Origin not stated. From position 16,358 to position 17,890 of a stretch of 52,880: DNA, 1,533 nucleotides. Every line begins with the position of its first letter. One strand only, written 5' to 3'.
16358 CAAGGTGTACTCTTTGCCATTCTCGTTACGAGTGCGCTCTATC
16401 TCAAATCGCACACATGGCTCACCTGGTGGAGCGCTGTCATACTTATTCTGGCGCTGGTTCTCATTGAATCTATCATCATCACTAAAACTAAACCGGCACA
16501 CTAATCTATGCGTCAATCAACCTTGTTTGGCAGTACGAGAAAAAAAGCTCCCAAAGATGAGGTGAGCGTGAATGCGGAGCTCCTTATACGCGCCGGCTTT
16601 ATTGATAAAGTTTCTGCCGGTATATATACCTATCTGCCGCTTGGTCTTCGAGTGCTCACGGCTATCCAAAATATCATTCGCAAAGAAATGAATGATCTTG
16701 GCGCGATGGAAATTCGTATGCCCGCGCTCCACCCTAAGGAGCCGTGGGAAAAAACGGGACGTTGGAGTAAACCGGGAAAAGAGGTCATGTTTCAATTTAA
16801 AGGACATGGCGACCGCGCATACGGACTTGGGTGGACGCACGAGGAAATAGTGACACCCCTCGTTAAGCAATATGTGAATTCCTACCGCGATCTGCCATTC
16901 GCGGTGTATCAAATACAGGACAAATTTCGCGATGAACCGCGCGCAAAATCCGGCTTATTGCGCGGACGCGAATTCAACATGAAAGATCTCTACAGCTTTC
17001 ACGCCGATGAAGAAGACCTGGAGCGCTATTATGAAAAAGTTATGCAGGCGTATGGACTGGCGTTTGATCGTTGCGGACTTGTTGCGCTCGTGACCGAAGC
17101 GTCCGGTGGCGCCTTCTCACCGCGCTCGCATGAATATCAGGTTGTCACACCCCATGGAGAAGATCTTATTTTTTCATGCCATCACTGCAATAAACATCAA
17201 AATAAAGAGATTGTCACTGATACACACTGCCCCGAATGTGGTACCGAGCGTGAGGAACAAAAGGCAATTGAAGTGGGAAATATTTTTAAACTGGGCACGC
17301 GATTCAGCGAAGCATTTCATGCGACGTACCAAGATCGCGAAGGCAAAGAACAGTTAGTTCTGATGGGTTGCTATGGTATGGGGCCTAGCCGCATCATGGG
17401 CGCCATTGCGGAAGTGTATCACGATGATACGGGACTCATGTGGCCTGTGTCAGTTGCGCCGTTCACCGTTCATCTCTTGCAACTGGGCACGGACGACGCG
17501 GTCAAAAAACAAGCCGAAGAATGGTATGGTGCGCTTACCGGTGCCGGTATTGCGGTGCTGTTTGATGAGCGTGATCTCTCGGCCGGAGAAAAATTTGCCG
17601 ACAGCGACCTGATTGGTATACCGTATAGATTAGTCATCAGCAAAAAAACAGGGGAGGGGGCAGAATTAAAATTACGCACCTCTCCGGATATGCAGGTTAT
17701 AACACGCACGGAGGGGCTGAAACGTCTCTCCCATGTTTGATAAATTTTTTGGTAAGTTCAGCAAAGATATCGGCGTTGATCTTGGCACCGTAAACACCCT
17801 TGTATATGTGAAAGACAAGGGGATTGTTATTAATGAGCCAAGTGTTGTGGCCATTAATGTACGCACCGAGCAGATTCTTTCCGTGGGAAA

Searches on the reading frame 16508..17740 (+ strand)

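Call 76: search_protein_families(library=pfam, proteins=[window:16508-17740:+], max_evalue=0.001)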
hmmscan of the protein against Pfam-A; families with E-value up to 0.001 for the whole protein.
window:16508-17740:+ (410 aa): 2 families
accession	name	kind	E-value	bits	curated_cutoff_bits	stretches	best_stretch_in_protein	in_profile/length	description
PF00587.30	tRNA-synt_2b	-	4.6e-31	108.7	29.3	1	95-304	1-179/179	tRNA synthetase class II core domain (G, H, P, S and T)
PF03129.25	HGTP_anticodon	-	2e-10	41.1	21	1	321-392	9-74/94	Anticodon binding domain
